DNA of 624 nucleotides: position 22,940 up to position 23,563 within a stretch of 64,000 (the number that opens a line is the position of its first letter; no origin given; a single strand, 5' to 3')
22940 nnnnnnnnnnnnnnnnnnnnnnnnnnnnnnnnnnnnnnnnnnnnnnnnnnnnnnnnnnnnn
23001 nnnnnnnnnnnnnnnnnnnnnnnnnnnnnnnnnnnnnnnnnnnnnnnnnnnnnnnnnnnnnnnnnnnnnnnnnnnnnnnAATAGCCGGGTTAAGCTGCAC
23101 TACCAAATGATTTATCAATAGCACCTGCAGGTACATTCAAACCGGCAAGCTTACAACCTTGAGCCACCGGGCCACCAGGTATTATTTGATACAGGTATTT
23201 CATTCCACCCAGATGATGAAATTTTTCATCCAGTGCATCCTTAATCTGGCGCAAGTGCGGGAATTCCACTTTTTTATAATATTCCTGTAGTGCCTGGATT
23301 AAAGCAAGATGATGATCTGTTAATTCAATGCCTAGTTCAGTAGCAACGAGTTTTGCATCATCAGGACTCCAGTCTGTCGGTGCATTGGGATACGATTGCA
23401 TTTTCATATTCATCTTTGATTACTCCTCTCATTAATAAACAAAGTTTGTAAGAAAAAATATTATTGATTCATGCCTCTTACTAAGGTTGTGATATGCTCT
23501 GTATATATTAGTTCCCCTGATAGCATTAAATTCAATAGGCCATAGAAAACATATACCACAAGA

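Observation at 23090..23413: DsrC/TusE-family protein retaining CysB but lacking the universally conserved penultimate cysteine (9-residue replacement tail)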

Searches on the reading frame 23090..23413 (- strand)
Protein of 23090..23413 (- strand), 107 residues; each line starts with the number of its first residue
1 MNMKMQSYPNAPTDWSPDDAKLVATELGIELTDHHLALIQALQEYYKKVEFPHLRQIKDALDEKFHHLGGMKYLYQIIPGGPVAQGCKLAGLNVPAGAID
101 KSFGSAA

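Call 3: search_protein_families(library=pfam, proteins=[window:23090-23413:-], max_evalue=1)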
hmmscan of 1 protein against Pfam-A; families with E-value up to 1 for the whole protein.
window:23090-23413:- (107 aa): 1 family
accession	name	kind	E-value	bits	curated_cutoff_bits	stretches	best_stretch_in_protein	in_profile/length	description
PF04358.19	DsrC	-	2.3e-18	67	24.9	1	4-97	10-105/107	DsrC like protein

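Call 4: search_protein_families(library=ncbifam, proteins=[window:23090-23413:-], max_evalue=1)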
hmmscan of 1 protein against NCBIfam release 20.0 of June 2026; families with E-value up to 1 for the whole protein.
window:23090-23413:- (107 aa): 3 families
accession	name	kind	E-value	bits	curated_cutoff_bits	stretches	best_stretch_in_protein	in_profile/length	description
TIGR03342.1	dsrC_tusE_dsvC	subfamily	3e-17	62.9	53.5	1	4-98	11-107/108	TusE/DsrC/DsvC family sulfur relay protein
NF008562.0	PRK11508.1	equivalog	2.4e-11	43.7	191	1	6-96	14-106/109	sulfurtransferase TusE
NF003027.0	PRK03906.1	subfamily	0.14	11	191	1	38-78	283-326/385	mannonate dehydratase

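Call 5: search_solved_structures(query=window:23090-23413:-, max_evalue=1, show_alignments=4)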
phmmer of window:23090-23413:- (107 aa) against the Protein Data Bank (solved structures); distinct sequences matched with E-value up to 1: 21.
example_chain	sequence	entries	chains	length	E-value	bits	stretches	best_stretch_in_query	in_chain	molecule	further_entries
1yx3_A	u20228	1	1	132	4.4e-14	55.9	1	7-99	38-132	hypothetical protein DsrC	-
2xsj_C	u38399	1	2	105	6.2e-09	39.3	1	13-99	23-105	SULFUR RELAY PROTEIN, TUSE/DSRC/DSVC FAMILY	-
1sau_A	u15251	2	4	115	2.2e-07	34.3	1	28-99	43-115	sulfite reductase, desulfoviridin-type subunit gamma | sulfite reductase, desulfoviridin-type subunit gamma (dsvC)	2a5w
2v4j_C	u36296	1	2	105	5.4e-07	33.1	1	14-99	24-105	SULFITE REDUCTASE, DISSIMILATORY-TYPE SUBUNIT GAMMA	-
3or2_C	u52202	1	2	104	6e-07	32.9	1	7-99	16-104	Sulfite redcutase subunit gama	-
3or1_C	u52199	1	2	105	7e-07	32.7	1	7-99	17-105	Sulfite reductase gama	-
1ji8_A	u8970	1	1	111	8.9e-07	32.4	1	9-98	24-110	dissimilatory siroheme-sulfite reductase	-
7syb_A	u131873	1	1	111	0.0013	22.2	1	13-57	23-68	Sulfurtransferase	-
9k8i_A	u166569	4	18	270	0.017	18.6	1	25-76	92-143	Cage-t32-Zn1-HEHE-36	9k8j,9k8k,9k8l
4a8u_A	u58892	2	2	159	0.082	16.4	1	47-86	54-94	MAJOR POLLEN ALLERGEN BET V 1-J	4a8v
1fm4_A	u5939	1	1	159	0.13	15.8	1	47-86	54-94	MAJOR POLLEN ALLERGEN BET V 1-L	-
1btv_A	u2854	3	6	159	0.16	15.5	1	47-86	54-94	BET V 1 | MAJOR POLLEN ALLERGEN BET V 1-A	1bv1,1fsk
1llt_A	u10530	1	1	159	0.16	15.5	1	47-86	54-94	POLLEN ALLERGEN BET V 1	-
4a84_A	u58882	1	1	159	0.16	15.5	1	47-86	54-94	MAJOR POLLEN ALLERGEN BET V 1-A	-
1b6f_A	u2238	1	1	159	0.16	15.5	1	47-86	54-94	PROTEIN (MAJOR POLLEN ALLERGEN BET V 1-A)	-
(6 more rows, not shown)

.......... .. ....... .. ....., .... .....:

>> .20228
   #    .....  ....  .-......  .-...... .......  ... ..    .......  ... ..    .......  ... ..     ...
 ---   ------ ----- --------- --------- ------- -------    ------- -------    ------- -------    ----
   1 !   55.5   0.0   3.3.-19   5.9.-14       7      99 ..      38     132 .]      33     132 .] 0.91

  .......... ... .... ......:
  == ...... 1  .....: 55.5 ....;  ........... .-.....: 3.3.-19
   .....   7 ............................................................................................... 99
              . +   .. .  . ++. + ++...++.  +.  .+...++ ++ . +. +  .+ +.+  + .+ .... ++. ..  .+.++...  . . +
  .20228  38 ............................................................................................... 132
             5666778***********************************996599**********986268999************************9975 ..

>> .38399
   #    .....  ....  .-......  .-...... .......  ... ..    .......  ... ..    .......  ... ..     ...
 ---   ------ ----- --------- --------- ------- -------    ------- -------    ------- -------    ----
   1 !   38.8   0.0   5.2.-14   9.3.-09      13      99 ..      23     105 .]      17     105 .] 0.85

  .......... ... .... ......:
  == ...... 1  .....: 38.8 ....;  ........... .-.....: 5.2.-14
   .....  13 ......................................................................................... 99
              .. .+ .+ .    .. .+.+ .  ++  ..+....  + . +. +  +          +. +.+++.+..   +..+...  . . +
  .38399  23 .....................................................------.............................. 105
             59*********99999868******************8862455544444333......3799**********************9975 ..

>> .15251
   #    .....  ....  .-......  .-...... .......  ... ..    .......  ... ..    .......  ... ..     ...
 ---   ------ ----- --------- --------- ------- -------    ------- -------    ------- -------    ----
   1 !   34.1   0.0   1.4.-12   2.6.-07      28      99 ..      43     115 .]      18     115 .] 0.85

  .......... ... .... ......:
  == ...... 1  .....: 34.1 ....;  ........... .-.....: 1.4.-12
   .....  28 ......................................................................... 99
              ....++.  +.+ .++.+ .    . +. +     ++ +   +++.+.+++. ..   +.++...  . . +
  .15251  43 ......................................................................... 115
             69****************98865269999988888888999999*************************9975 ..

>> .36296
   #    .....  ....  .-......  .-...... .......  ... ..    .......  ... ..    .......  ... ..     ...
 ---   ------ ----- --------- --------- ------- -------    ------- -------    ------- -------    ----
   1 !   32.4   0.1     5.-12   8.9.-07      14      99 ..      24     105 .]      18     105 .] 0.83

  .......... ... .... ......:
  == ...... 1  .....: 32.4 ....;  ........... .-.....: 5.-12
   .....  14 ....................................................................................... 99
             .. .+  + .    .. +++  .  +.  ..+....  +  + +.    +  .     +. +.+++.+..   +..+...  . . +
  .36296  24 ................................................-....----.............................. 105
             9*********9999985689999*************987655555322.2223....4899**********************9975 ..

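Call 6: find_homologous_proteins(query=window:23090-23413:-, max_evalue=0.001)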
Query window:23090-23413:- (107 aa): 1276 proteins with E <= 0.001 among 1278 candidates; the best 120 are listed.
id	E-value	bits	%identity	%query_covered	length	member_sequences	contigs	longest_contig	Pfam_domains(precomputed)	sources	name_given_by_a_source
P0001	4.6e-66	238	99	100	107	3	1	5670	PF04358.20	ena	-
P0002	9.1e-51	188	76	100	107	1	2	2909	PF04358.20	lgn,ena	-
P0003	1.9e-50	187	79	100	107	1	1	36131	PF04358.20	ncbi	-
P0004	2.0e-50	187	76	100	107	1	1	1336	PF04358.20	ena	-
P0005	2.7e-50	187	77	100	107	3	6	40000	PF04358.20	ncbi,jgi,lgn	-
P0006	3.8e-50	186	79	100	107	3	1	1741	PF04358.20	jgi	-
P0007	2.0e-48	181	75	100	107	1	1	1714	PF04358.20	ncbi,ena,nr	ncbi:MAG TPA: TusE/DsrC/DsvC family sulfur relay protein [Thiotrichales bacterium]|nr:TusE/DsrC/DsvC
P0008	4.3e-48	180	72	100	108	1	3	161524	PF04358.20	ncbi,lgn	-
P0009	8.3e-48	179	73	100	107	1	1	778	PF04358.20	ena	-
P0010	8.4e-48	179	72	100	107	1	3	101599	PF04358.20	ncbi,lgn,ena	-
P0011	7.2e-47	176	75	95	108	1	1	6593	PF04358.20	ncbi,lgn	-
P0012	1.6e-46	175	75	100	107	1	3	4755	PF04358.20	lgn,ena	-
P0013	2.1e-46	174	73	100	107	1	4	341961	PF04358.20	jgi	-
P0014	3.0e-46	174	74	100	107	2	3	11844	PF04358.20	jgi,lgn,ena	-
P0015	3.0e-46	174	75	100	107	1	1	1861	PF04358.20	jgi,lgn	jgi:TusE/DsrC/DsvC family sulfur relay protein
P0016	3.5e-46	174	73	100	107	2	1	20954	PF04358.20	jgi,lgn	jgi:tRNA 2-thiouridine synthesizing protein E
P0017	5.8e-46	173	72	100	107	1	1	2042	PF04358.20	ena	-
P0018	6.1e-46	173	71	100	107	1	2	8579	PF04358.20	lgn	-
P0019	9.6e-46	172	74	100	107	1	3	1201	PF04358.20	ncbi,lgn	-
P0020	1.5e-45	172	73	100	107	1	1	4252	PF04358.20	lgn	-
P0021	3.0e-45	171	73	100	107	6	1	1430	PF04358.20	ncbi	-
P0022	3.9e-45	170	73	100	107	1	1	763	PF04358.20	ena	-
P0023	5.6e-45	170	71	100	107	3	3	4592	PF04358.20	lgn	-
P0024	5.7e-45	170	72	100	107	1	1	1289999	PF04358.20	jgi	-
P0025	9.4e-45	169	73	100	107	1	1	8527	PF04358.20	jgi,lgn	jgi:tRNA 2-thiouridine synthesizing protein E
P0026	9.7e-45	169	72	100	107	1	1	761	PF04358.20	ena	-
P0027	1.1e-44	169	70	100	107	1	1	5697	PF04358.20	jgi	jgi:TusE/DsrC/DsvC family sulfur relay protein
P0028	1.1e-44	169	71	100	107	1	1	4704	PF04358.20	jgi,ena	-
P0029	1.6e-44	168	75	95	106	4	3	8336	PF04358.20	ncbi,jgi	jgi:tRNA 2-thiouridine synthesizing protein E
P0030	1.8e-44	168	73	100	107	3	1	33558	PF04358.20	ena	-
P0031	2.0e-44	168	73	100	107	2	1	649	PF04358.20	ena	-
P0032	2.1e-44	168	71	100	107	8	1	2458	PF04358.20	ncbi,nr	ncbi:MAG: TusE/DsrC/DsvC family sulfur relay protein [Proteobacteria bacterium]|nr:TusE/DsrC/DsvC fa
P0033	2.4e-44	168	70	100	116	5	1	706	PF04358.20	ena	-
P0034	2.5e-44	168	72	94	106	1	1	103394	PF04358.20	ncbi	-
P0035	2.8e-44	168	72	100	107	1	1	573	PF04358.20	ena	-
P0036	3.0e-44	167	69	100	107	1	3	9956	PF04358.20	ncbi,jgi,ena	-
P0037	3.2e-44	167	75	100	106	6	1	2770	PF04358.20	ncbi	-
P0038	3.3e-44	167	71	98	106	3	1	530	PF04358.20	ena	-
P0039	3.5e-44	167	73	100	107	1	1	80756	PF04358.20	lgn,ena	-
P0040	3.5e-44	167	73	100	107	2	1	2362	PF04358.20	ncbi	-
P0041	3.8e-44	167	71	100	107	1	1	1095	PF04358.20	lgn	-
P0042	3.9e-44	167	72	100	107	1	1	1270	PF04358.20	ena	-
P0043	4.0e-44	167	72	100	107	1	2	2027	PF04358.20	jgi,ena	jgi:TusE/DsrC/DsvC family sulfur relay protein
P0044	4.3e-44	167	76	95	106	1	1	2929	PF04358.20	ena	-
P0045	5.0e-44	167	69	100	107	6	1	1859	PF04358.20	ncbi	-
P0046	6.0e-44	166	72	100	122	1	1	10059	PF04358.20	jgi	-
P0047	6.5e-44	166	67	100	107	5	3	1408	PF04358.20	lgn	-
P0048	6.9e-44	166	70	100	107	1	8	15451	PF04358.20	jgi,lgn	-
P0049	7.4e-44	166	72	100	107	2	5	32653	PF04358.20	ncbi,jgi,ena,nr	ncbi:MAG: TusE/DsrC/DsvC family sulfur relay protein [Gammaproteobacteria bacterium]|jgi:tRNA 2-thio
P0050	7.5e-44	166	71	100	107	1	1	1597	PF04358.20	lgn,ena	-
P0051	7.8e-44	166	70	100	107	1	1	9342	PF04358.20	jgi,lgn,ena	jgi:TusE/DsrC/DsvC family sulfur relay protein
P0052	7.8e-44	166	69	100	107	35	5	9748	PF04358.20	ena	-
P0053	8.0e-44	166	69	100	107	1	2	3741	PF04358.20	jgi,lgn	-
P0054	8.0e-44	166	72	100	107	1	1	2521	PF04358.20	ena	-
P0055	8.2e-44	166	71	100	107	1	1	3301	PF04358.20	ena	-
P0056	9.3e-44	166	71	100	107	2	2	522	PF04358.20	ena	-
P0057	9.6e-44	166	72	100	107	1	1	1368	PF04358.20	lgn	-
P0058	9.9e-44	166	70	100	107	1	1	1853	PF04358.20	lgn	-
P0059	1.0e-43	166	70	100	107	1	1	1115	PF04358.20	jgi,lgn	-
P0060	1.1e-43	166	69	100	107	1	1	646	PF04358.20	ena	-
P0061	1.3e-43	165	75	95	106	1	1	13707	PF04358.20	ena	-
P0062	1.4e-43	165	70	100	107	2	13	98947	PF04358.20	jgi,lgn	-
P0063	1.4e-43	165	71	100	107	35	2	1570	PF04358.20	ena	-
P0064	1.5e-43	165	69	100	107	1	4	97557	PF04358.20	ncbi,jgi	-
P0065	1.6e-43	165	70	97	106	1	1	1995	PF04358.20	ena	-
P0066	1.7e-43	165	70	100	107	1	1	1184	PF04358.20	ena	-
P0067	1.9e-43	165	71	100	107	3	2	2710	PF04358.20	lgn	-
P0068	2.1e-43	165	70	100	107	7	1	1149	PF04358.20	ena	-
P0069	2.1e-43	165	71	93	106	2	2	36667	PF04358.20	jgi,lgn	-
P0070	2.2e-43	165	75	95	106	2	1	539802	PF04358.20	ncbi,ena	-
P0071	2.2e-43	165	71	100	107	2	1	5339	PF04358.20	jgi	jgi:tRNA 2-thiouridine synthesizing protein E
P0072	2.4e-43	165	73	100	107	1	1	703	PF04358.20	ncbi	-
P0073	2.4e-43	165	70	100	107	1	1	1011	PF04358.20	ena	-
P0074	2.4e-43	165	72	100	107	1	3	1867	PF04358.20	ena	-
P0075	2.5e-43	164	70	100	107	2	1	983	PF04358.20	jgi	jgi:TusE/DsrC/DsvC family sulfur relay protein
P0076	2.6e-43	164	70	100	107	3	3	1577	PF04358.20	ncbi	-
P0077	2.7e-43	164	68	100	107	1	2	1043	PF04358.20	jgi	jgi:tRNA 2-thiouridine synthesizing protein E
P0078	2.7e-43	164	68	100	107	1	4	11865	PF04358.20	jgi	jgi:tRNA 2-thiouridine synthesizing protein E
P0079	2.8e-43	164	72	100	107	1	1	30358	PF04358.20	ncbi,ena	-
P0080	2.9e-43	164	71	100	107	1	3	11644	PF04358.20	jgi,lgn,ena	jgi:tRNA 2-thiouridine synthesizing protein E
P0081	2.9e-43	164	68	100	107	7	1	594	PF04358.20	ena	-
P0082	3.2e-43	164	70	100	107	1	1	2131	PF04358.20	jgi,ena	-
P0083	3.2e-43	164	69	100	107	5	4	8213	PF04358.20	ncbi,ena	-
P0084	3.3e-43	164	72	100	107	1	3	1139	PF04358.20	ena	-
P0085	3.4e-43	164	66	100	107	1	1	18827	PF04358.20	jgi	jgi:tRNA 2-thiouridine synthesizing protein E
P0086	3.5e-43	164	70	100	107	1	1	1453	PF04358.20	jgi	-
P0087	3.5e-43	164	71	100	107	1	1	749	PF04358.20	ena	-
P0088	3.6e-43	164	70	100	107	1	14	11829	PF04358.20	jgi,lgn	-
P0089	3.6e-43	164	68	100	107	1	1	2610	PF04358.20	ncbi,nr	ncbi:MAG: TusE/DsrC/DsvC family sulfur relay protein [Gammaproteobacteria bacterium]|nr:TusE/DsrC/Ds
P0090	3.7e-43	164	69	100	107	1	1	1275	PF04358.20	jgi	jgi:tRNA 2-thiouridine synthesizing protein E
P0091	3.8e-43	164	70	100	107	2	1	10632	PF04358.20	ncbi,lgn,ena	-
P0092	3.9e-43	164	69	100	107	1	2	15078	PF04358.20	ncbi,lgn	-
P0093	3.9e-43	164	67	100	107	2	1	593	PF04358.20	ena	-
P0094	4.0e-43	164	70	100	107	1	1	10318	PF04358.20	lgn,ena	-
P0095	4.0e-43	164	72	100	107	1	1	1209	PF04358.20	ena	-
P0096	4.0e-43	164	70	100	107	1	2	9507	PF04358.20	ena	-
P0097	4.0e-43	164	70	100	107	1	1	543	PF04358.20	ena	-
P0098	4.1e-43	164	67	100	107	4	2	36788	PF04358.20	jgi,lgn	jgi:tRNA 2-thiouridine synthesizing protein E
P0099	4.1e-43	164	69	100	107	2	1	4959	PF04358.20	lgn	-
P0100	4.5e-43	164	69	100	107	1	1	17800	PF04358.20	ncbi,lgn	-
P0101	4.5e-43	164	71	100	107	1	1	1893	PF04358.20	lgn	-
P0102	4.7e-43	164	69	100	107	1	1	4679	PF04358.20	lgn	-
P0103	4.7e-43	164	72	100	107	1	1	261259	PF04358.20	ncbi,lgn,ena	-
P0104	5.0e-43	164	70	100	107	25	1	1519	PF04358.20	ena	-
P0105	5.1e-43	164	69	100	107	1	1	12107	PF04358.20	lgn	-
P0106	5.3e-43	163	69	100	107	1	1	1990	PF04358.20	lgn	-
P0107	5.3e-43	163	72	100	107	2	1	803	PF04358.20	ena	-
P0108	5.3e-43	163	69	100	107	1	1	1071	PF04358.20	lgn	-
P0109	5.3e-43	163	72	100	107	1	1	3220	PF04358.20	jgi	-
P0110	5.4e-43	163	69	100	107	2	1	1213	PF04358.20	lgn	-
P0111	5.4e-43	163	68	100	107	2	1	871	PF04358.20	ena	-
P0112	5.6e-43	163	70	100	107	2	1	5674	PF04358.20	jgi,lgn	-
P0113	5.8e-43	163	66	100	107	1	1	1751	PF04358.20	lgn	-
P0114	5.8e-43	163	67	100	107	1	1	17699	PF04358.20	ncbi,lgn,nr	ncbi:MAG: TusE/DsrC/DsvC family sulfur relay protein [Gammaproteobacteria bacterium]|nr:MAG: TusE/Ds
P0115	5.9e-43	163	69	100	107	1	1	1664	PF04358.20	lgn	-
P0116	6.9e-43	163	73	94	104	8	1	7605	PF04358.20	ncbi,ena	-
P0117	7.5e-43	163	70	100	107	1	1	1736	PF04358.20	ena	-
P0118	7.5e-43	163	67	100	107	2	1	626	PF04358.20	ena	-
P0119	7.7e-43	163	69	100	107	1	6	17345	PF04358.20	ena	-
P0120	7.8e-43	163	70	100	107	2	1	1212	PF04358.20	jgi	-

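Call 9: find_encoding_contigs(protein=P0024, flank=8000, max_places=3)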
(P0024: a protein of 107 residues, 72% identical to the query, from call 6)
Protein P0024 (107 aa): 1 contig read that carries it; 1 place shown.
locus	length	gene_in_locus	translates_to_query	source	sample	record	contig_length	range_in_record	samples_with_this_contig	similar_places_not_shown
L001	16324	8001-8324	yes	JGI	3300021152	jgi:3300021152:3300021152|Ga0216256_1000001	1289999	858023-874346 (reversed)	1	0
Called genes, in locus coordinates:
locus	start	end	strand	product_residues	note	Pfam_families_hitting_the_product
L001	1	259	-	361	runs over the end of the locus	-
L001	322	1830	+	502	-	PF02541:Ppx-GppA, PF21447:Ppx-GppA_III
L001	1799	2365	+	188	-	PF11008:DUF2846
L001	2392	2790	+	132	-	PF04020:Phage_holin_4_2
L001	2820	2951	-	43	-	PF11346:DUF3149 (weak)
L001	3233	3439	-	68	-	PF00313:CSD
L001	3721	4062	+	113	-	-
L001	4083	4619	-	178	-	PF00578:AhpC-TSA, PF08534:Redoxin, PF00085:Thioredoxin (weak), PF13098:Thioredoxin_2, PF13905:Thioredoxin_8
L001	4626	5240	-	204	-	-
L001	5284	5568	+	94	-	-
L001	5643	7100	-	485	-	PF00224:PK, PF02887:PK_C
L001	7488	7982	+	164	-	-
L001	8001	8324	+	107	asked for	PF04358:DsrC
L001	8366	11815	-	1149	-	PF26300:PEPCK_PPi_lobe_2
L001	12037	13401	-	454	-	PF00483:NTP_transferase, PF12804:NTP_transf_3, PF25084:LbH_EIF2B, PF00132:Hexapep, PF25087:GMPPB_C, PF00132:Hexapep, PF14602:Hexapep_2 (weak)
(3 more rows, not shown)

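Call 11: find_encoding_contigs(protein=P0070, flank=8000, max_places=2)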
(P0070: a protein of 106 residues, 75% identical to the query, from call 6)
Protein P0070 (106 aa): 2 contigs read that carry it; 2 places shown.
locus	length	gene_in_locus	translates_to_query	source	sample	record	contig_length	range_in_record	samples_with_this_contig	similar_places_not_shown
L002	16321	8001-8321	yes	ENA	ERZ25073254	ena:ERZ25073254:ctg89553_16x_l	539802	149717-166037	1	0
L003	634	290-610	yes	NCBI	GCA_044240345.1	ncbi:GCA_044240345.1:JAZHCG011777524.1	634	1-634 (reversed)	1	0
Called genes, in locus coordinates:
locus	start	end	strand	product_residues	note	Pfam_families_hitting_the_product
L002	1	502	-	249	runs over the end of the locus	PF04028:DUF374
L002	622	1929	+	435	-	PF00067:p450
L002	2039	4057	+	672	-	PF00501:AMP-binding, PF00550:PP-binding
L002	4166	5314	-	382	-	-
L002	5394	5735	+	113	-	-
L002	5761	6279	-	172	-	PF00578:AhpC-TSA, PF08534:Redoxin, PF00255:GSHPx (weak), PF02630:SCO1-SenC (faint), PF00085:Thioredoxin, PF13098:Thioredoxin_2, PF13905:Thioredoxin_8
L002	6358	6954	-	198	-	-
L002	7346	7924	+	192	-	-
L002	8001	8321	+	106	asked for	PF04358:DsrC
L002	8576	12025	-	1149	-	PF26300:PEPCK_PPi_lobe_2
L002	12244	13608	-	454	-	PF00483:NTP_transferase, PF02348:CTP_transf_3 (weak), PF12804:NTP_transf_3, PF00132:Hexapep (weak), PF25084:LbH_EIF2B (weak), PF25087:GMPPB_C, PF00132:Hexapep, PF14602:Hexapep_2 (weak), +1 more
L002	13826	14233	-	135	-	PF02823:ATP-synt_DE_N, PF00401:ATP-synt_DE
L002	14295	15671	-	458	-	PF02874:ATP-synt_ab_N, PF00006:ATP-synt_ab, PF22919:ATP-synt_VA_C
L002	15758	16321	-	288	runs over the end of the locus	PF00231:ATP-synt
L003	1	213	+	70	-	?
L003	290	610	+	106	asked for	PF04358:DsrC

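Call 12: find_encoding_contigs(protein=P0013, flank=8000, max_places=2)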
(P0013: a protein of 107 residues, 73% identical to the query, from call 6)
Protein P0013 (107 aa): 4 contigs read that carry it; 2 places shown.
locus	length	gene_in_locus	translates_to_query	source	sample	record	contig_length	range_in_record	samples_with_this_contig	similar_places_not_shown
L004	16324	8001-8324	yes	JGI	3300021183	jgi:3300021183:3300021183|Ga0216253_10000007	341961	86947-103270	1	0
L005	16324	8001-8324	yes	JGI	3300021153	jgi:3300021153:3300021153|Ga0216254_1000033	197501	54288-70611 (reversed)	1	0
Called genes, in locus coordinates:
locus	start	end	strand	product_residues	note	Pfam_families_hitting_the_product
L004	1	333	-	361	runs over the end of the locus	-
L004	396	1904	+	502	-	PF02541:Ppx-GppA, PF21447:Ppx-GppA_III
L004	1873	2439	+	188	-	PF11008:DUF2846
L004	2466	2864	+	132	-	PF04020:Phage_holin_4_2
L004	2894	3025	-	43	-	PF11346:DUF3149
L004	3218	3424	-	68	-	PF00313:CSD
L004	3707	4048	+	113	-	-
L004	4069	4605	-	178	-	PF00578:AhpC-TSA, PF08534:Redoxin, PF00085:Thioredoxin (weak), PF13098:Thioredoxin_2, PF13905:Thioredoxin_8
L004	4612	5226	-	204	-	-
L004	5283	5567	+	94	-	-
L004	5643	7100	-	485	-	PF00224:PK, PF02887:PK_C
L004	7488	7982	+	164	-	-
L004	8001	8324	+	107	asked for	PF04358:DsrC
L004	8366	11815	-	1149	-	PF26300:PEPCK_PPi_lobe_2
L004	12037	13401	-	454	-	PF00483:NTP_transferase, PF02348:CTP_transf_3 (weak), PF12804:NTP_transf_3, PF25084:LbH_EIF2B (weak), PF00132:Hexapep (weak), PF25087:GMPPB_C, PF00132:Hexapep, PF14602:Hexapep_2 (weak)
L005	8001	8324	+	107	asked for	PF04358:DsrC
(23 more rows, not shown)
